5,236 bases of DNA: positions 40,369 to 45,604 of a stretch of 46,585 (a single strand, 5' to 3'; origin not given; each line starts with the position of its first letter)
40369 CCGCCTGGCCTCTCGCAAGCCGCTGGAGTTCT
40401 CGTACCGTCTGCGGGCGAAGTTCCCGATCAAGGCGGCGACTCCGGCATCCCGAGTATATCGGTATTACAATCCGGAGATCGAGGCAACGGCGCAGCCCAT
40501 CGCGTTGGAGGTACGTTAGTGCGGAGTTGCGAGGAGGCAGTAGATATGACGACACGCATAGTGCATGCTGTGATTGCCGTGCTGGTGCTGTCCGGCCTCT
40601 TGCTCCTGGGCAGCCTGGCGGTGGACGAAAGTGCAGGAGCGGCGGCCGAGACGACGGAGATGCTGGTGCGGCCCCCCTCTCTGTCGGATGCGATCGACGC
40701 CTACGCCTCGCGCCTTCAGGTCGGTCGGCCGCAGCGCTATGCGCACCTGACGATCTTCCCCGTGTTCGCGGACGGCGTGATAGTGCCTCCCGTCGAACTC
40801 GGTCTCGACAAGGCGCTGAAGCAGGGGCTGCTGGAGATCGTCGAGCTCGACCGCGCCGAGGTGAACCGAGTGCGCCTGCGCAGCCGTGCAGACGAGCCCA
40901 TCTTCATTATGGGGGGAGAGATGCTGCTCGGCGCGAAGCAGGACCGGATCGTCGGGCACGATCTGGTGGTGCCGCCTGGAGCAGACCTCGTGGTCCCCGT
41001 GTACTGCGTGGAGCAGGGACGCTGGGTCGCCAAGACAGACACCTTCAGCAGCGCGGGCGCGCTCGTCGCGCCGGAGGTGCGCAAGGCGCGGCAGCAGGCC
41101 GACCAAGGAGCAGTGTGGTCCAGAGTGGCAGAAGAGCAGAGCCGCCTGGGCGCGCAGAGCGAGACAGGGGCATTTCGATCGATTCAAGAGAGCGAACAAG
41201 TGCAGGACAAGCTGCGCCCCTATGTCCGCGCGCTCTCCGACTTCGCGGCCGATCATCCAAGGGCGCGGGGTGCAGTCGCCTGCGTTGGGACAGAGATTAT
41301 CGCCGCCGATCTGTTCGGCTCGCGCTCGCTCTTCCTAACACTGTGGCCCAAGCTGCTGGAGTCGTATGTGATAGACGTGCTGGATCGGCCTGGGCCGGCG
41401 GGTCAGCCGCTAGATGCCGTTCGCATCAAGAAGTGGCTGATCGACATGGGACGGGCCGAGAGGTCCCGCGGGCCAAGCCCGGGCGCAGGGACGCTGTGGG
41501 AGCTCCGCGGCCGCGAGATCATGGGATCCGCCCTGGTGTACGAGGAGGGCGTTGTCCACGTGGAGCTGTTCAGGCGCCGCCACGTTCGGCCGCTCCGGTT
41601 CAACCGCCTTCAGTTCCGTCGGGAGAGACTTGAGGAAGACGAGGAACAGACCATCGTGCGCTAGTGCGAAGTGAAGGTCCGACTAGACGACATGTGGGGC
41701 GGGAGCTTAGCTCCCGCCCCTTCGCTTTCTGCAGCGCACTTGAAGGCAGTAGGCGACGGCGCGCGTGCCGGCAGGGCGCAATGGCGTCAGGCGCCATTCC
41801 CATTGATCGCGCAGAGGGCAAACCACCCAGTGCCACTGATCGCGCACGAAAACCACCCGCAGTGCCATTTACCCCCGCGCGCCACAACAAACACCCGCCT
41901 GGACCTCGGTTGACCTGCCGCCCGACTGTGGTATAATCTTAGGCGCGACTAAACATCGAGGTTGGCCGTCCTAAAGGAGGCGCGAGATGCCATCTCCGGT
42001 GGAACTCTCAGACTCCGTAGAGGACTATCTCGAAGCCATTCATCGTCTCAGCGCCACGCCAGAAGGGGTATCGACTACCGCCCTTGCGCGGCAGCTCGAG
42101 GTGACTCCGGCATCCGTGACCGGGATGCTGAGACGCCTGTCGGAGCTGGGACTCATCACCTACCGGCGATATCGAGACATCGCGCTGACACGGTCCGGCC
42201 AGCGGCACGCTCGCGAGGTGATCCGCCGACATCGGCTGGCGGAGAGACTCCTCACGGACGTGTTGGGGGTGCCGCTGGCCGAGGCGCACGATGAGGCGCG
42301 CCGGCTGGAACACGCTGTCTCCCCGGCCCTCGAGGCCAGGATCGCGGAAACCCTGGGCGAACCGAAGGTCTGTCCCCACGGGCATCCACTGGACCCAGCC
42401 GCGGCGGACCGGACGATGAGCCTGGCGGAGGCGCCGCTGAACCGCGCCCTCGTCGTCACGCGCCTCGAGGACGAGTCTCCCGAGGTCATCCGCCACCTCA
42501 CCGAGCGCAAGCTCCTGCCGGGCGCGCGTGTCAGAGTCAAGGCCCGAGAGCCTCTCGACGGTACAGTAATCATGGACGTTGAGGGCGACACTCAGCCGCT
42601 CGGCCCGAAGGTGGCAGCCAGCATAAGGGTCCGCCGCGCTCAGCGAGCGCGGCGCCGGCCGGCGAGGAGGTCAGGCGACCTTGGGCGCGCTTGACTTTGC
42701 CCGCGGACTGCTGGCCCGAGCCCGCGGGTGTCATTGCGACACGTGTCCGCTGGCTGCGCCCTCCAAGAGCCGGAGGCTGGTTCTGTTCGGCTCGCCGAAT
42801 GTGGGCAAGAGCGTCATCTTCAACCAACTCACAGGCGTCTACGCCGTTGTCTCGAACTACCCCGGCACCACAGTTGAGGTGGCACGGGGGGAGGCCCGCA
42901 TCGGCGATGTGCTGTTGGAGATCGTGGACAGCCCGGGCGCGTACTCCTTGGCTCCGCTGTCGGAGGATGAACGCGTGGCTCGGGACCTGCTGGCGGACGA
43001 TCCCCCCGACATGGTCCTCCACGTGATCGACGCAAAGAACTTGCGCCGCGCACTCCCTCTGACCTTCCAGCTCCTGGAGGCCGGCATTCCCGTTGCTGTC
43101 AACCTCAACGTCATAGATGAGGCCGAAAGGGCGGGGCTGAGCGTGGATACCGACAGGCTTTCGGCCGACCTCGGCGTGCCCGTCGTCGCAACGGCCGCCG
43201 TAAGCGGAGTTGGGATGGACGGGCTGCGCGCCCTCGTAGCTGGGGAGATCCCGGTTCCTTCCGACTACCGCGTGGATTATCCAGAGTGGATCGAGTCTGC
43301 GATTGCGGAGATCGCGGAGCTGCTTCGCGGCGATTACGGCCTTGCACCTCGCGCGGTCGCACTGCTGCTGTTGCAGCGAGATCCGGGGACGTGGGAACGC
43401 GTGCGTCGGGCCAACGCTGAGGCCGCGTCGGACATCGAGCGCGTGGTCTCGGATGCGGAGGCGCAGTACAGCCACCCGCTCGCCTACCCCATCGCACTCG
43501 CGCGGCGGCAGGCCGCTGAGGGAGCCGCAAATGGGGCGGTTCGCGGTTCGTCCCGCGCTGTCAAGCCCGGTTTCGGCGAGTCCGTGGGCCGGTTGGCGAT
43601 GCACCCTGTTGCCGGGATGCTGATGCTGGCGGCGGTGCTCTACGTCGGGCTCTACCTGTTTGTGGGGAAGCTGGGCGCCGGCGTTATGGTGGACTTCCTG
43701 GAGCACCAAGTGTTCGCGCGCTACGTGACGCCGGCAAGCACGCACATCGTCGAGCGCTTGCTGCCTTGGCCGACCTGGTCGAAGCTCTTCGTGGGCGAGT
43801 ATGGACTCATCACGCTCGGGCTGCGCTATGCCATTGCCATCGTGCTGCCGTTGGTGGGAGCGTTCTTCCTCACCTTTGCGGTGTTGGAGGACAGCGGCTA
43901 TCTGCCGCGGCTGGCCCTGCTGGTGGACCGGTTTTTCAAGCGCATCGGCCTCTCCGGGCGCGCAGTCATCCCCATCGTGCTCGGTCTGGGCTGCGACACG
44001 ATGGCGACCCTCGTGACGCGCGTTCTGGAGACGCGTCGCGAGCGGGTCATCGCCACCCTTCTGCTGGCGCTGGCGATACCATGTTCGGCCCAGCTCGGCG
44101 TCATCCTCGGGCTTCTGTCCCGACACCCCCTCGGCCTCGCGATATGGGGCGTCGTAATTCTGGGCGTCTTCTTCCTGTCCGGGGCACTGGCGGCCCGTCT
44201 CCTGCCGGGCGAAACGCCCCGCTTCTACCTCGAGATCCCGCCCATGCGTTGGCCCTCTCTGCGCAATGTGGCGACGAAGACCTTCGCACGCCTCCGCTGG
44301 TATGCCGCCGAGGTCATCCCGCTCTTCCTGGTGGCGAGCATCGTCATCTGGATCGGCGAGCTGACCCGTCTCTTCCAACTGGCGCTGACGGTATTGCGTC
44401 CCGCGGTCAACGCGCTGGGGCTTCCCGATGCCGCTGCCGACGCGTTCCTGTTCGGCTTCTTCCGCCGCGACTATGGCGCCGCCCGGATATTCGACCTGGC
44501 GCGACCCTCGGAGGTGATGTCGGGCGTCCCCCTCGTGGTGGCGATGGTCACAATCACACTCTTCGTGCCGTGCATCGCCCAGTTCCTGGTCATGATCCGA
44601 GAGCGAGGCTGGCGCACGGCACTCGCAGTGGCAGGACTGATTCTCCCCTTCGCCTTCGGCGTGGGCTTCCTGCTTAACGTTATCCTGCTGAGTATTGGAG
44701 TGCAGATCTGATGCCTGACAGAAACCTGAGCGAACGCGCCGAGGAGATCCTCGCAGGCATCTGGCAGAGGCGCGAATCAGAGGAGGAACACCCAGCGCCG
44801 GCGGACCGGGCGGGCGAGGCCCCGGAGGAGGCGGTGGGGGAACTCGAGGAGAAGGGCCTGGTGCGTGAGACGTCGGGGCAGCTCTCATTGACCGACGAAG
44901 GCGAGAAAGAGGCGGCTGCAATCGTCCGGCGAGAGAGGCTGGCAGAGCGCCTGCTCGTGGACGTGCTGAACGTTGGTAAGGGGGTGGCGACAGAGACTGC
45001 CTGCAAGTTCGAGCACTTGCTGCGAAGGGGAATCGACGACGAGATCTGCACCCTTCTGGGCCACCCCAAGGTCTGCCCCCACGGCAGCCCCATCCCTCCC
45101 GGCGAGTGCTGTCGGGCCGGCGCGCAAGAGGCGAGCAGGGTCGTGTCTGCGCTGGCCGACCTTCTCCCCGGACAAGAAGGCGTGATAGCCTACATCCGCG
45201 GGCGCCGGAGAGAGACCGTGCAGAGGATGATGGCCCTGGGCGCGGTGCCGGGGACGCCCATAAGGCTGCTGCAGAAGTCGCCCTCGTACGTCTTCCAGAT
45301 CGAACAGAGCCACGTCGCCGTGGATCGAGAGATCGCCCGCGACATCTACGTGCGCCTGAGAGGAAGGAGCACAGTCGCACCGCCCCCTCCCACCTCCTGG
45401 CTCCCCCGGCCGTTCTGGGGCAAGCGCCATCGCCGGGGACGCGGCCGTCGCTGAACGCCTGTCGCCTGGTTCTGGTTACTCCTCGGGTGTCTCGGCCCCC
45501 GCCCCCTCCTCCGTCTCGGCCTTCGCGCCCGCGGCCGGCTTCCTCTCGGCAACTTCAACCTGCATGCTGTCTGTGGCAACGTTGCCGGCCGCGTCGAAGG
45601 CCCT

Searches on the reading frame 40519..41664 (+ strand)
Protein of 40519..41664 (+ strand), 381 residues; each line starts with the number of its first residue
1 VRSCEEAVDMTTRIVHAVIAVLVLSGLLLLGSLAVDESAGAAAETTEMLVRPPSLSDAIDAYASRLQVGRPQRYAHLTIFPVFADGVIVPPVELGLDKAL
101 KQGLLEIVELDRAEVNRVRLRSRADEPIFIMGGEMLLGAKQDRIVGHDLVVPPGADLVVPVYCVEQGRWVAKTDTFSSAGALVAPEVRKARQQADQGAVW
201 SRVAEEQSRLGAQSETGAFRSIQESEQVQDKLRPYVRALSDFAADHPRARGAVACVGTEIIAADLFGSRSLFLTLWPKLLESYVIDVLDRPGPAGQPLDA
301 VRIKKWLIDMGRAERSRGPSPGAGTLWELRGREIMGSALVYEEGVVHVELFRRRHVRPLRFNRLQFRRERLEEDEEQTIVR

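Call 48: search_protein_families(library=pfam, proteins=[window:40519-41664:+], max_evalue=0.00001)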
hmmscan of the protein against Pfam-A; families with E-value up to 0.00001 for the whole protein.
window:40519-41664:+ (381 aa): 1 family
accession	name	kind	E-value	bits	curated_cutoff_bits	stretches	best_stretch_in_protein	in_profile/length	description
PF20208.3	ARPP-1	-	2.9e-69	234.1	27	1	66-351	2-297/297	ARG and Rhodanese-Phosphatase-superfamily-associated Protein domain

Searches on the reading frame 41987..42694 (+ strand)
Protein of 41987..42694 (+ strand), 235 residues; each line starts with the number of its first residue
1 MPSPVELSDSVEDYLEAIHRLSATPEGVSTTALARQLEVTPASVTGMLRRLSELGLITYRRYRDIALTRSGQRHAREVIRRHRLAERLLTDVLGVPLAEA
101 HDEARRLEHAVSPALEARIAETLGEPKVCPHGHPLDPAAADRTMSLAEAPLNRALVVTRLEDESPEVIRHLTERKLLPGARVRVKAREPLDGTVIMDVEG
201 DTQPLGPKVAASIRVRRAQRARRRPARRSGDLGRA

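Call 48: search_protein_families(library=pfam, proteins=[window:41987-42694:+], max_evalue=0.00001)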
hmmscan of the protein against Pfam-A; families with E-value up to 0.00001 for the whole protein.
window:41987-42694:+ (235 aa): 3 families
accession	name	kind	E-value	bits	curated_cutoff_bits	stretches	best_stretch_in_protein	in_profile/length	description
PF02742.21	Fe_dep_repr_C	-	1.2e-26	92.9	27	1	68-134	1-67/70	Iron dependent repressor, metal binding and dimerisation domain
PF01325.25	Fe_dep_repress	-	1.6e-16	60.7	26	1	6-63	1-58/60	Iron dependent repressor, N-terminal DNA binding domain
PF04023.20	FeoA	-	3.5e-13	49.8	23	1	144-216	1-73/74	FeoA domain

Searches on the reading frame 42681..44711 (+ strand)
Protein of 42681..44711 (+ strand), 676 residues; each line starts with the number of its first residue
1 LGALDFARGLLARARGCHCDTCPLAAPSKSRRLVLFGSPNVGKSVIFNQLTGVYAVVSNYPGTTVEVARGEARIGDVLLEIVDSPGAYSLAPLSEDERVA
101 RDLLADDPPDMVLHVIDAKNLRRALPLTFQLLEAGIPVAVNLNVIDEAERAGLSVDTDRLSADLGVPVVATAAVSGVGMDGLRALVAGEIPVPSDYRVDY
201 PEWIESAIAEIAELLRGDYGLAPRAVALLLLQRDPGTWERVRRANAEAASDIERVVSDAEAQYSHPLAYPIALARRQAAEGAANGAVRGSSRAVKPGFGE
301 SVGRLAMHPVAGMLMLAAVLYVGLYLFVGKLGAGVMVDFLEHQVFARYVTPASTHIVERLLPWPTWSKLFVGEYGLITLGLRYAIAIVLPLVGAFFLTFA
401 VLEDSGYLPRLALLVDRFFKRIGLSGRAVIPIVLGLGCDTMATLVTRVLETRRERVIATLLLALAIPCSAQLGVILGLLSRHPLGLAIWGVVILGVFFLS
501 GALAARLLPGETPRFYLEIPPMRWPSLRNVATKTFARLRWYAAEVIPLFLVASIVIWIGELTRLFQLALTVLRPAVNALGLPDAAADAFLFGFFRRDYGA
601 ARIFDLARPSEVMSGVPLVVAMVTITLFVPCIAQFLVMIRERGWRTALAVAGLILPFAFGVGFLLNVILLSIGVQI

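Call 49: search_protein_families(library=pfam, proteins=[window:42681-44711:+], max_evalue=0.00001)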
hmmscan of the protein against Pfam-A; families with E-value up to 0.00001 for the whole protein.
window:42681-44711:+ (676 aa): 5 families
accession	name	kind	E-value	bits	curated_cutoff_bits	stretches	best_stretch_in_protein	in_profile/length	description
PF02421.24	FeoB_N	-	3.4e-52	176.5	27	1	33-183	3-153/156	Ferrous iron transport protein B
PF07670.19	Gate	-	3.6e-26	92.1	29.6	2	387-479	3-101/104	Nucleoside recognition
PF01926.29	MMR_HSR1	-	1e-17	64.7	21.9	1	33-123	2-91/113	50S ribosome-binding GTPase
PF17910.6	FeoB_Cyto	-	3.9e-11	43.6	23.4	1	200-287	1-89/90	FeoB cytosolic helical domain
PF07664.17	FeoB_C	-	7.2e-11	42.1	26.6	1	488-537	3-54/54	Ferrous iron transport protein B C terminus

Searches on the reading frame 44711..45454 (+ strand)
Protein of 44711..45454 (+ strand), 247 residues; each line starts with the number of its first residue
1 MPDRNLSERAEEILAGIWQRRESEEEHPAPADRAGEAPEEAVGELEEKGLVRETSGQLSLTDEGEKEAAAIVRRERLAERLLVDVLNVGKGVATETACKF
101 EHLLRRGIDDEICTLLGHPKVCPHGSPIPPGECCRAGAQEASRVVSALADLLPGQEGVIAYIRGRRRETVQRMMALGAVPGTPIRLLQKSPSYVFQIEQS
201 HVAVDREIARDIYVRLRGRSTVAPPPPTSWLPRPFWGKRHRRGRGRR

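Call 49: search_protein_families(library=pfam, proteins=[window:44711-45454:+], max_evalue=0.00001)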
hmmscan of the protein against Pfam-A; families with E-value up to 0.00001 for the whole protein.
window:44711-45454:+ (247 aa): 2 families
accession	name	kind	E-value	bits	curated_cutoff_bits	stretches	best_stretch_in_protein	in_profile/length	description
PF02742.21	Fe_dep_repr_C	-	6e-24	84.3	27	1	61-129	1-69/70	Iron dependent repressor, metal binding and dimerisation domain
PF04023.20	FeoA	-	1.2e-14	54.6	23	1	148-215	3-73/74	FeoA domain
